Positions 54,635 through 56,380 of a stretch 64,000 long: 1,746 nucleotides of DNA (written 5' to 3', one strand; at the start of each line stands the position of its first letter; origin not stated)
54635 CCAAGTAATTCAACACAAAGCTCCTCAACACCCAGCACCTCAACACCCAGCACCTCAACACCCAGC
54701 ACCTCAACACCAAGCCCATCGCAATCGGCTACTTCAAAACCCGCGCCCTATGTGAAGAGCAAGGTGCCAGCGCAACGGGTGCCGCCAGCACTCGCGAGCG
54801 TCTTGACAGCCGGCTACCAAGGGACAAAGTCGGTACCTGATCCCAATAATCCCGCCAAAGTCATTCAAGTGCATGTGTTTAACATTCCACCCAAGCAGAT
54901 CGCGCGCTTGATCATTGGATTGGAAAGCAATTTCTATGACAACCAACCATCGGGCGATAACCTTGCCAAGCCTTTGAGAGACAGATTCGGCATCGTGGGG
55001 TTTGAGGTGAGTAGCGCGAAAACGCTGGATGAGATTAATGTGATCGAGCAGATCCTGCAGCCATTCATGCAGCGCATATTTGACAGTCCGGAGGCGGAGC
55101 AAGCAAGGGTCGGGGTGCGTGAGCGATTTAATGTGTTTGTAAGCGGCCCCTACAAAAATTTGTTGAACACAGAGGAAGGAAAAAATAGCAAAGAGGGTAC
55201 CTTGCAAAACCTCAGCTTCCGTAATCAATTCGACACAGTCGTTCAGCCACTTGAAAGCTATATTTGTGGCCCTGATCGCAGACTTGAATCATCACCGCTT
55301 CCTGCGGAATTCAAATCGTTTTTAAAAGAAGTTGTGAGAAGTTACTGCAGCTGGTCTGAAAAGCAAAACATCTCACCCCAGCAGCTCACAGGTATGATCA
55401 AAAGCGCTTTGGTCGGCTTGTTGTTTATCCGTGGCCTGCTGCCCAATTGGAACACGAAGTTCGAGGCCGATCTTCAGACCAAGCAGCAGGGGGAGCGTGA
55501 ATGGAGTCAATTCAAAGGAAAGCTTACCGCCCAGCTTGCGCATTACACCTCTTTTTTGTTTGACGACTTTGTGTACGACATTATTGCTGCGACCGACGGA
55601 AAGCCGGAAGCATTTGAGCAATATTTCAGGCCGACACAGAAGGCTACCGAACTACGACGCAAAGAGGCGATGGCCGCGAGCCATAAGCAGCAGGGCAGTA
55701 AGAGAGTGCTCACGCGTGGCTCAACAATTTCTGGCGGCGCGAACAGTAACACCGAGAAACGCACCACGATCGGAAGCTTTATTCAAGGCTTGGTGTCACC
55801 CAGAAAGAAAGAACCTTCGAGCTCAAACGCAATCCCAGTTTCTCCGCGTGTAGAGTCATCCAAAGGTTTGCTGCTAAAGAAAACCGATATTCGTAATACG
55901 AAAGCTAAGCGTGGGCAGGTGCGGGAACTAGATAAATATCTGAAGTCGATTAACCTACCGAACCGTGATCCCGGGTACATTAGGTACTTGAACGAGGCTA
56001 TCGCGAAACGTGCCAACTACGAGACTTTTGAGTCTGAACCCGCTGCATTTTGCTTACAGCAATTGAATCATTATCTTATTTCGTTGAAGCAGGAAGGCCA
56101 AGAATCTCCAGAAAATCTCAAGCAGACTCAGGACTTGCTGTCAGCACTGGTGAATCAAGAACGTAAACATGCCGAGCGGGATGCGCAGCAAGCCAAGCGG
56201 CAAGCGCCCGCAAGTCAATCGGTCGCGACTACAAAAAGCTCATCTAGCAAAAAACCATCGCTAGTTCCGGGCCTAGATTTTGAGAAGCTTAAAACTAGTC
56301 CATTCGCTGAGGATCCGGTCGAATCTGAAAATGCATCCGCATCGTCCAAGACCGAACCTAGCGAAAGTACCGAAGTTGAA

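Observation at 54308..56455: Orphan 715-aa protein with effector-like organisation next to the TetR/efflux promoter region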

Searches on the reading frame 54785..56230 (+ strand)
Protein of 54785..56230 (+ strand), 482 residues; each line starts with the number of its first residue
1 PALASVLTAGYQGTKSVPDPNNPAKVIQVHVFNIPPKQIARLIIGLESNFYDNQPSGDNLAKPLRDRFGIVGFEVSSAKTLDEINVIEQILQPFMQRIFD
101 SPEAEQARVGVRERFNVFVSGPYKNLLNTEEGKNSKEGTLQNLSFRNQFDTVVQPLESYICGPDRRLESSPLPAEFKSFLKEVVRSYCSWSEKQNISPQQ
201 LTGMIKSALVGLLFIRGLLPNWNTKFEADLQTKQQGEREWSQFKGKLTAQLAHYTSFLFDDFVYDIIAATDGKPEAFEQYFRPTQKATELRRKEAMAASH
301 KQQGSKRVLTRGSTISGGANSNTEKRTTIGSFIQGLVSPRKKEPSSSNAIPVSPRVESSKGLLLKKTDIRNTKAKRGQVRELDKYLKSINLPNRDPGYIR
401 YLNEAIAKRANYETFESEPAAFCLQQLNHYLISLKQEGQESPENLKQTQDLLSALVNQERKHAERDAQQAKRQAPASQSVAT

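Call 7: find_homologous_proteins(query=window:54785-56230:+, max_evalue=0.001)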
Query window:54785-56230:+ (482 aa): 35 proteins with E <= 0.001 among 8000 candidates.
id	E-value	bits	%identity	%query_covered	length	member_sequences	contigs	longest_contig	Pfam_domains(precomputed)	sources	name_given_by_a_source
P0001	0.0e+0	1067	100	100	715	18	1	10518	-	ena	-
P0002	0.0e+0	1033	96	100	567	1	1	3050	-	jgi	jgi:hypothetical protein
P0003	0.0e+0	1021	96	100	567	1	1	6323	-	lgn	-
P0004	3.5e-293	990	93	99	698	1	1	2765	-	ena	-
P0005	4.6e-275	931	86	100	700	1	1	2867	-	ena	-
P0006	1.3e-273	926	88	100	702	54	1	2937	-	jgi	jgi:hypothetical protein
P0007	8.0e-251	851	81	100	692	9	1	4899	-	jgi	-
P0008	9.6e-235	798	79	96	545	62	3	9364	-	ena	-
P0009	1.5e-225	768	73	98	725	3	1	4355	-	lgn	-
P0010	1.7e-223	761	72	99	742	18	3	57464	-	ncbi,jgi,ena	jgi:hypothetical protein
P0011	1.3e-222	758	86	84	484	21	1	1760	-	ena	-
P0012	1.3e-199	682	65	98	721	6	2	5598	-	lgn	-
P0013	1.1e-198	679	66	100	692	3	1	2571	-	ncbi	-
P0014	1.3e-196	672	65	100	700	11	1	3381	-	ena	-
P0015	4.4e-194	664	64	99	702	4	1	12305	-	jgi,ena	-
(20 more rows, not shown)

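Call 10: find_encoding_contigs(protein=P0010, flank=10000, max_places=3)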
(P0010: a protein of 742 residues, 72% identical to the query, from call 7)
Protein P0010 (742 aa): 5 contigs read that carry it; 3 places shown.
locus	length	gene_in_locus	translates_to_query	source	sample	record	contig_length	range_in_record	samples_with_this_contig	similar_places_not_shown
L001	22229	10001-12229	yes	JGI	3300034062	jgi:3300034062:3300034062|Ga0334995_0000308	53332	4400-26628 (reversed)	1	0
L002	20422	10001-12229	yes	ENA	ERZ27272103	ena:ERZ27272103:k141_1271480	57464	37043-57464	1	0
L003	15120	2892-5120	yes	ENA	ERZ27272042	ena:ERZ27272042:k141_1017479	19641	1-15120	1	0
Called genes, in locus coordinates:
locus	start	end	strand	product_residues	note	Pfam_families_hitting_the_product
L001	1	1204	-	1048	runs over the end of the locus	PF00873:ACR_tran, PF03176:MMPL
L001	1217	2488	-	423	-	PF25917:BSH_RND, PF25919:BSH_CusB (weak), PF25881:HH_YBHG (weak), PF25885:HH_EMRA (weak), PF25876:HH_MFP_RND, PF25944:Beta-barrel_RND, PF25967:RND-MFP_C, PF25989:YknX_C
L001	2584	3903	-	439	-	PF02321:OEP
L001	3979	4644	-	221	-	PF01135:PCMT, PF08242:Methyltransf_12 (faint), PF00398:RrnaAD (weak), PF02475:TRM5-TYW2_MTfase (faint), PF13649:Methyltransf_25 (weak)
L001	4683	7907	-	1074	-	PF00873:ACR_tran, PF03176:MMPL (faint)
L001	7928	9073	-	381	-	PF25919:BSH_CusB (faint), PF25917:BSH_RND (weak), PF25973:BSH_CzcB (weak), PF25876:HH_MFP_RND (weak), PF25954:Beta-barrel_RND_2, PF25967:RND-MFP_C (weak), PF25975:CzcB_C, PF25989:YknX_C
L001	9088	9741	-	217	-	PF00440:TetR_N, PF16859:TetR_C_11 (weak), PF14246:TetR_C_7 (weak)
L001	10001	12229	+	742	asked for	-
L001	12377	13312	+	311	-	PF02673:BacA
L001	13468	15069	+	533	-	-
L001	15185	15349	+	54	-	-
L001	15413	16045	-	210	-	PF02390:Methyltransf_4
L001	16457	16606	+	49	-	-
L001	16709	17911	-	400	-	PF22020:RlmL_1st, PF02926:THUMP, PF01170:UPF0020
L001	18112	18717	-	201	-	PF01323:DSBA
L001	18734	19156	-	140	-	PF03653:UPF0093, PF05425:CopD (weak)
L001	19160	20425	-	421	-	PF00171:Aldedh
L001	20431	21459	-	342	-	PF06144:DNA_pol3_delta, PF21694:DNA_pol3_delta_C (weak), PF14840:DNA_pol3_delt_C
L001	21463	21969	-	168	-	PF04390:LptE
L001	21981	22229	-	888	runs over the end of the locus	PF00133:tRNA-synt_1, PF01406:tRNA-synt_1e (faint), PF09334:tRNA-synt_1g, PF00133:tRNA-synt_1, PF13603:tRNA-synt_1_2, PF00133:tRNA-synt_1, PF08264:Anticodon_1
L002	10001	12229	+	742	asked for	-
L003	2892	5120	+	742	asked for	-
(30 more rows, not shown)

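Call 14: search_protein_representatives(protein=window:54785-56230:+)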
Query: 482 residues. Proteins with E-value up to 0.001 (for the whole library): 59; up to 1e-10: 29; up to 1e-30: 6. The best 59 are listed.
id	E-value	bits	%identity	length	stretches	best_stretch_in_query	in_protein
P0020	7.1e-183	625.2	62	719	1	3-473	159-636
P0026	5.0e-177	605.9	62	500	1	15-477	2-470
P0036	5.6e-101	355.3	44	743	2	2-195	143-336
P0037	4.5e-83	296.3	86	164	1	15-177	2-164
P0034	6.5e-79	282.6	39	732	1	2-469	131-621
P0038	3.5e-65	237.3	36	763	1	3-467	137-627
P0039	3.3e-20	89.1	46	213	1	363-477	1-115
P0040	1.0e-18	84.2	26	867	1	32-459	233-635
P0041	2.8e-18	82.7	27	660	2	36-228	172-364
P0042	2.9e-18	82.7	28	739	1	37-467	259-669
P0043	9.5e-18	81.0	27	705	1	34-433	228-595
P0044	5.1e-17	78.6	26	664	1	57-452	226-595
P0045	9.0e-17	77.8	26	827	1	38-469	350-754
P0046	9.6e-16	74.4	24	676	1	33-474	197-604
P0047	1.4e-15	73.8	23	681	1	34-446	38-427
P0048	8.4e-15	71.3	30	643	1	34-296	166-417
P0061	4.8e-11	58.9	23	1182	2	24-315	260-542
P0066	5.6e-10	55.4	26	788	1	81-440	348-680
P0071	3.1e-09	52.9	23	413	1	35-437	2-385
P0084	3.6e-07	46.1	25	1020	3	37-269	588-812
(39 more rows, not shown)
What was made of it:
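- Checked: There are 35 homologues at 36-100% identity (call 7) and 59 clusters at 50% identity in 1.84 billion representatives (call 14).
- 35 close homologues (call 7) and 59 clusters at 50% identity (call 14).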

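Call 16: search_protein_families(library=pfam, alignment_id=A2, max_evalue=0.01)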
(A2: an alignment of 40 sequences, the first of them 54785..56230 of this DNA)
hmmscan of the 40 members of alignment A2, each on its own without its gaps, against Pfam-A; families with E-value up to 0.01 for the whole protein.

A. member 1, window:54785-56230:+ (482 aa): 0 families

B. families by the number of members that match (of 40 scanned): 3 families
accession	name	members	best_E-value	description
PF24871.1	Piezo_TM1-24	1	0.0022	Piezo TM1-24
PF18607.7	HTH_54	1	0.0059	ParA helix turn helix domain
PF15153.11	CYTL1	1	0.0066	Cytokine-like protein 1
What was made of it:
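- On Any curated protein family (Pfam, NCBIfam, PADLOC): Call 16 for 40 family members.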

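Call 22: find_homologous_proteins(query=A2, max_evalue=0.001)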
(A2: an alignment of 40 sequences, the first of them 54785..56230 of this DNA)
Query A2 (40 sequences) (482 aa, profile of the alignment): 36 proteins with E <= 0.001 among 8000 candidates.
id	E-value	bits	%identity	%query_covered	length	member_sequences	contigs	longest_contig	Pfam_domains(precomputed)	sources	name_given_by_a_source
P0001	1.9e-137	478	100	100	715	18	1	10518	-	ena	-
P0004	2.1e-130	455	93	99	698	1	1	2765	-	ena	-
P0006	7.6e-130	453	88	100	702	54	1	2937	-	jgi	jgi:hypothetical protein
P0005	1.3e-127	446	86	100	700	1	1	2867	-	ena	-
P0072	3.4e-125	437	21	86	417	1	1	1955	-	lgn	-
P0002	3.0e-122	428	96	100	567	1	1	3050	-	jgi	jgi:hypothetical protein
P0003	7.1e-122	427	96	100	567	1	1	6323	-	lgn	-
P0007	2.4e-121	425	81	100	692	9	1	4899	-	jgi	-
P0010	4.7e-119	417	72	99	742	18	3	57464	-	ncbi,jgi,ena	jgi:hypothetical protein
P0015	1.2e-118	416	64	99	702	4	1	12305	-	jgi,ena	-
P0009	9.1e-117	410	73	98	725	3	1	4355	-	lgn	-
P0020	5.4e-116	407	61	98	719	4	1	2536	-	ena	-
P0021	1.3e-113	399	61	97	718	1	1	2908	-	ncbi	-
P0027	3.1e-113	398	60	98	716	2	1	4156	-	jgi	jgi:hypothetical protein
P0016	1.4e-112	396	64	100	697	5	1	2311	-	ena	-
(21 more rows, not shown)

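Call 23: list_cluster_members(proteins=[P0040, P0041, P0042, P0043, P0045, P0048, P0061, P0066, P0071, P0084])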
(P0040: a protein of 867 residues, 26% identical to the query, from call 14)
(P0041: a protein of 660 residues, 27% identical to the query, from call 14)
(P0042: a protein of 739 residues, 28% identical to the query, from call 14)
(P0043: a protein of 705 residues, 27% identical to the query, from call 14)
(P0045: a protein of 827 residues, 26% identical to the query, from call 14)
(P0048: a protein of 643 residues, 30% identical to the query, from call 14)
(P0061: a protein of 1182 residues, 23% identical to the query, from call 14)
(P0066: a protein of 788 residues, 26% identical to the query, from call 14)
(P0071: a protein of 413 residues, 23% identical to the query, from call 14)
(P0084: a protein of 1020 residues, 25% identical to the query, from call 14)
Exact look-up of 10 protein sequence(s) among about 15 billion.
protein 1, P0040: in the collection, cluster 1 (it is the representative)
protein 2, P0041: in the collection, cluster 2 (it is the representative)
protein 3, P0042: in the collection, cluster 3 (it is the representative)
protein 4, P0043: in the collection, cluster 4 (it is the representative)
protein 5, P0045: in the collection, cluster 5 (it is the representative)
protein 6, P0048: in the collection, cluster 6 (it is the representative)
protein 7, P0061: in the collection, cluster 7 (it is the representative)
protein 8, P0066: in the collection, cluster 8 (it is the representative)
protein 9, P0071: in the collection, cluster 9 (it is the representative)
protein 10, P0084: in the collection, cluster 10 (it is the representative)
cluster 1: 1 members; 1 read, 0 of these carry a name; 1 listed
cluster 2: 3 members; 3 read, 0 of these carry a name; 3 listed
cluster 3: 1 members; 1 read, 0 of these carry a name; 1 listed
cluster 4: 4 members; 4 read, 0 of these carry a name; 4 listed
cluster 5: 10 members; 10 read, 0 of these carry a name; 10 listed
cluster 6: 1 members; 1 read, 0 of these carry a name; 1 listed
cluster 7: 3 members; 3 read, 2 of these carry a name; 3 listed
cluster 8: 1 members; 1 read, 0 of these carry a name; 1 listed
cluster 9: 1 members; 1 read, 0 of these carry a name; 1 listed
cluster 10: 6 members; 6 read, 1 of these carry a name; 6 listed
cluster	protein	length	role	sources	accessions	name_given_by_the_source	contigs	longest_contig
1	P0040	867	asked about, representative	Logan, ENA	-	-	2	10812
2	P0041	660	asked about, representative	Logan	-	-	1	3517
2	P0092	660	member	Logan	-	-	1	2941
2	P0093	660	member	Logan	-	-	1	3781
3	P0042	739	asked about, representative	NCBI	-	-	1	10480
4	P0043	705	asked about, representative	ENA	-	-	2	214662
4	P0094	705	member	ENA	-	-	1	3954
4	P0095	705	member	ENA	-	-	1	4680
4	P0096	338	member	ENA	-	-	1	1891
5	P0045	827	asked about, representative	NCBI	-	-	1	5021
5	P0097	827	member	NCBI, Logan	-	-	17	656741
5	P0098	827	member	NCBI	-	-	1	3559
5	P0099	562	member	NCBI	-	-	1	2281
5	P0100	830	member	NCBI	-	-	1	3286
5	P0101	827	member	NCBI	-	-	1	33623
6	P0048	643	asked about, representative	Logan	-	-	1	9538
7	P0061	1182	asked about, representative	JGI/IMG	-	hypothetical protein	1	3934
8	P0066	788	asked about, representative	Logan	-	-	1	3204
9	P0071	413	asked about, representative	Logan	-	-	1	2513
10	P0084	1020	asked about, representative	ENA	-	-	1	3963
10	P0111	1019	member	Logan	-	-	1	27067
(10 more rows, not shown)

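Call 24: find_encoding_contigs(protein=P0097, flank=8000, max_places=3)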
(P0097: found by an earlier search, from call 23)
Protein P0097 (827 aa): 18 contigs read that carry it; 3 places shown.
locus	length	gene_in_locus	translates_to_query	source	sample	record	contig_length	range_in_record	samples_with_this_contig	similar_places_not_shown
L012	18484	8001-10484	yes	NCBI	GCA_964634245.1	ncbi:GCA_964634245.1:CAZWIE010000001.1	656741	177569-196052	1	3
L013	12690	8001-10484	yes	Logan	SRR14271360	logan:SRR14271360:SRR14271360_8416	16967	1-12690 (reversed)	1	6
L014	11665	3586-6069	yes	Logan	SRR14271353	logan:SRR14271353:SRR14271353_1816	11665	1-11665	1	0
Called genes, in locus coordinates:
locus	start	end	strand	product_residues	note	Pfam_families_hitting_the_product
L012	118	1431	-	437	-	PF02321:OEP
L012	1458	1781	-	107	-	PF00581:Rhodanese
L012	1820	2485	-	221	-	PF01135:PCMT, PF05175:MTS (faint), PF00398:RrnaAD, PF13489:Methyltransf_23 (weak), PF13847:Methyltransf_31 (weak), PF08241:Methyltransf_11 (faint), PF08242:Methyltransf_12 (weak), PF13649:Methyltransf_25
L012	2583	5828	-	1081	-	PF00873:ACR_tran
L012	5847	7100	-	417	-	PF25919:BSH_CusB (faint), PF00364:Biotin_lipoyl (faint), PF25917:BSH_RND, PF25973:BSH_CzcB, PF25984:BSH_YknX (faint), PF25876:HH_MFP_RND (weak), PF25954:Beta-barrel_RND_2, PF25989:YknX_C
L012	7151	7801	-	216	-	PF00440:TetR_N, PF16859:TetR_C_11 (weak)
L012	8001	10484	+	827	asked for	-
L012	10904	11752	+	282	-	PF02673:BacA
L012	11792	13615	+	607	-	PF00270:DEAD, PF00271:Helicase_C, PF16124:RecQ_Zn_bind, PF09382:RQC, PF00570:HRDC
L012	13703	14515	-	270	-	PF02390:Methyltransf_4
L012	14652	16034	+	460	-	PF06097:DUF945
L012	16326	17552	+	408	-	PF00999:Na_H_Exchanger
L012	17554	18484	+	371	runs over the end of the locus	PF04107:GCS2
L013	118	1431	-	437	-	PF02321:OEP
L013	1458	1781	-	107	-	PF00581:Rhodanese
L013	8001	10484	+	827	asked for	-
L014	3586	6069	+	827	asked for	-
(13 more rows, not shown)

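Call 34: search_protein_families(library=pfam, proteins=[L001:13468-15069:+], max_evalue=10)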
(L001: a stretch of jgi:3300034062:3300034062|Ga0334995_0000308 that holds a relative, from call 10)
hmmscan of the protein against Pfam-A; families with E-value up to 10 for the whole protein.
L001:13468-15069:+ (533 aa): 0 families

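Call 56: search_protein_families(library=padloc, proteins=[L001:13468-15069:+], max_evalue=1)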
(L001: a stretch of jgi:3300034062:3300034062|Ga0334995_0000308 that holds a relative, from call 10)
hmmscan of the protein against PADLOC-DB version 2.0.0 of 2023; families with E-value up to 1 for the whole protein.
L001:13468-15069:+ (533 aa): 1 family
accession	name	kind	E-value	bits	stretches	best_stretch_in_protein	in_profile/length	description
PDLC03997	PD-Lambda-5_A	-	0.42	7.3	1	99-192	262-351/491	-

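Call 57: find_encoding_contigs(protein=P0043, flank=10000, max_places=1)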
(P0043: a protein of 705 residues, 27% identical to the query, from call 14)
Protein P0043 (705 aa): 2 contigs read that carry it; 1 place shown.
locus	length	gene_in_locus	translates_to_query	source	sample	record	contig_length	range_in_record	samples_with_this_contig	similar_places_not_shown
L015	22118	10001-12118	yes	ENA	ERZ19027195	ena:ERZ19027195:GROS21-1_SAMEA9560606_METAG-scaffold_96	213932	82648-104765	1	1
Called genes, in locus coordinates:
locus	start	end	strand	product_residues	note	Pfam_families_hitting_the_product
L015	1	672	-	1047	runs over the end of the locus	PF00873:ACR_tran, PF03176:MMPL (weak)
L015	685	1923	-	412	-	PF25919:BSH_CusB (faint), PF25917:BSH_RND, PF25881:HH_YBHG (weak), PF25876:HH_MFP_RND, PF25944:Beta-barrel_RND, PF25967:RND-MFP_C, PF25989:YknX_C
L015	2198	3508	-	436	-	PF02321:OEP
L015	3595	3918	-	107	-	PF00581:Rhodanese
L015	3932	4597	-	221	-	PF01135:PCMT, PF08242:Methyltransf_12 (faint), PF00398:RrnaAD, PF13489:Methyltransf_23 (weak), PF13847:Methyltransf_31, PF08241:Methyltransf_11 (weak), PF13649:Methyltransf_25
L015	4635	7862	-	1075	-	PF00873:ACR_tran, PF03176:MMPL (faint)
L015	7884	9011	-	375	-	PF25919:BSH_CusB (faint), PF25917:BSH_RND, PF25973:BSH_CzcB, PF00364:Biotin_lipoyl (faint), PF25954:Beta-barrel_RND_2, PF25989:YknX_C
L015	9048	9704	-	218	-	PF00440:TetR_N, PF14246:TetR_C_7 (weak), PF16859:TetR_C_11 (weak)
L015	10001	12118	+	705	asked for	-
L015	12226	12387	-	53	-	-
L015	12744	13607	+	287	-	PF02673:BacA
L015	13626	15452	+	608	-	PF00270:DEAD, PF00271:Helicase_C, PF16124:RecQ_Zn_bind, PF09382:RQC, PF00570:HRDC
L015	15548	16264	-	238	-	PF02390:Methyltransf_4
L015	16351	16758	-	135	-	PF16747:Adhesin_E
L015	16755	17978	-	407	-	PF07690:MFS_1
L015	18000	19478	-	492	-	PF00171:Aldedh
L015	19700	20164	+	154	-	PF05932:CesT (faint)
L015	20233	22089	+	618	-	-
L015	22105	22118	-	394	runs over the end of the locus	PF22020:RlmL_1st, PF02926:THUMP, PF01170:UPF0020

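Call 58: find_encoding_contigs(protein=P0111, flank=10000, max_places=1)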
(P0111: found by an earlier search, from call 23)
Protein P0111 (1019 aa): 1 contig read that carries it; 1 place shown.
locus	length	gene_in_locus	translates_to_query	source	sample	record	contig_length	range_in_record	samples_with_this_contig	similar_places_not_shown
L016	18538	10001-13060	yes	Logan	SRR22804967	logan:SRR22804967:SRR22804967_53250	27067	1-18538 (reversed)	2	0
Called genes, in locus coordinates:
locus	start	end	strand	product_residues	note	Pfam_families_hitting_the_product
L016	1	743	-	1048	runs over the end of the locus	PF00873:ACR_tran, PF03176:MMPL (faint)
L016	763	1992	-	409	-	PF25919:BSH_CusB (faint), PF25917:BSH_RND, PF25876:HH_MFP_RND, PF25944:Beta-barrel_RND, PF25967:RND-MFP_C, PF25989:YknX_C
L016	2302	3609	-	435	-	PF02321:OEP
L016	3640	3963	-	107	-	PF00581:Rhodanese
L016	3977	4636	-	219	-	PF01135:PCMT, PF08242:Methyltransf_12 (faint), PF00398:RrnaAD (weak), PF13489:Methyltransf_23 (weak), PF13847:Methyltransf_31 (weak), PF08241:Methyltransf_11 (weak), PF13649:Methyltransf_25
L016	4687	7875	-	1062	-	PF00873:ACR_tran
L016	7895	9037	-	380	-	PF25994:HH_AprE (weak), PF25973:BSH_CzcB (weak), PF25876:HH_MFP_RND (weak), PF25954:Beta-barrel_RND_2, PF25989:YknX_C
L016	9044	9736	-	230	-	PF00440:TetR_N, PF16859:TetR_C_11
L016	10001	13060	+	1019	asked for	-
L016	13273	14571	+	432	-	PF25917:BSH_RND, PF25885:HH_EMRA (faint), PF28019:HmpF (faint), PF25876:HH_MFP_RND (weak), PF25954:Beta-barrel_RND_2, PF25990:Beta-barrel_YknX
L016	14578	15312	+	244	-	PF00005:ABC_tran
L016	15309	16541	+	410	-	PF12704:MacB_PCD, PF02687:FtsX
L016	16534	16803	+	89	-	PF03692:CxxCxxCC (weak)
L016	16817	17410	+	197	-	-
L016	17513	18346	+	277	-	PF02673:BacA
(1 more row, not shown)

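Call 59: find_encoding_contigs(protein=P0040, flank=10000, max_places=1)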
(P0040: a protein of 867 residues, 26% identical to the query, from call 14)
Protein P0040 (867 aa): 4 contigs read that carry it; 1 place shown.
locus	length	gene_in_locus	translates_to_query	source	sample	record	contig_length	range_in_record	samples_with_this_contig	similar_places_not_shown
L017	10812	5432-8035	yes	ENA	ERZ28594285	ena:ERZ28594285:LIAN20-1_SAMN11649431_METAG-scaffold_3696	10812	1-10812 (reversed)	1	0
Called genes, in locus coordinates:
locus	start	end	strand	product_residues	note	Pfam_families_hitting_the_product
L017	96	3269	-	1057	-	PF00873:ACR_tran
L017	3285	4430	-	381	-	PF25919:BSH_CusB (faint), PF25917:BSH_RND, PF25973:BSH_CzcB, PF25984:BSH_YknX (faint), PF25954:Beta-barrel_RND_2, PF25989:YknX_C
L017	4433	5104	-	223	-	PF00440:TetR_N, PF16859:TetR_C_11 (weak)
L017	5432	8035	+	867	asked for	-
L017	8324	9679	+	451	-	PF25885:HH_EMRA (faint), PF25917:BSH_RND, PF25876:HH_MFP_RND (weak), PF25954:Beta-barrel_RND_2, PF25990:Beta-barrel_YknX, PF26002:Beta-barrel_AprE (faint)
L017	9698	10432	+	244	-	PF02463:SMC_N (faint), PF00005:ABC_tran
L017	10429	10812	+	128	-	?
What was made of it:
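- It is always divergent from tetR-MFP-RND (calls 10, 24, 57-59). The position next to tetR-MFP-RND is strictly conserved in every locus (calls 10, 24, 57-59), as expected for a vertically inherited cellular function.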

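Call 63: search_protein_families(library=pfam, proteins=[L015:19700-20161:+, L015:20233-22086:+], max_evalue=10)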
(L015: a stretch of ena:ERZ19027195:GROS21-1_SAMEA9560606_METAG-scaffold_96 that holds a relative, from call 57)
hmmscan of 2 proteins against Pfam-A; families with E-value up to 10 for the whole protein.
L015:19700-20161:+ (154 aa): 1 family
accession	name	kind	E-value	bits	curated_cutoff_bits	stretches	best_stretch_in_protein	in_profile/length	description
PF05932.18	CesT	-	1.6e-05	25.4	22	1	42-110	29-97/119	Tir chaperone protein (CesT) family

L015:20233-22086:+ (618 aa): 0 families
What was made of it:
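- The CesT Pfam hit passes the curated cut-off (25.4 bits against 22, E = 1.6e-5; call 63). The only secretion-related gene found in the lineage is a CesT-family type III chaperone (call 63).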

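Call 64: search_solved_structures(query=L015:19700-20161:+, max_evalue=10)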
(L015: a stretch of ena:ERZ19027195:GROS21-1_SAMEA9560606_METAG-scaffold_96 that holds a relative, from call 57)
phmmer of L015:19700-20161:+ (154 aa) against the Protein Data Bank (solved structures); distinct sequences matched with E-value up to 10: 6.
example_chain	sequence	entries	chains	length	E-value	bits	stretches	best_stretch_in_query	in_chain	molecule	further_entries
4lnz_A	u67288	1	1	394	0.23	14.8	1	12-96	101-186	Unconventional myosin-Vb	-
4j5m_A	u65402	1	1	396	0.24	14.8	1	12-96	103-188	Unconventional myosin-Vb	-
4lwz_B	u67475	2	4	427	0.27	14.6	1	12-96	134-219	Unconventional myosin-Vb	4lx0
2zbi_A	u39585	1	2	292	0.44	13.9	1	59-119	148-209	Flagellin homolog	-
3k8w_A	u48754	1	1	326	0.53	13.7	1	59-119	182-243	Flagellin homolog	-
3k8v_A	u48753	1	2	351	0.6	13.5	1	59-119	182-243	Flagellin homolog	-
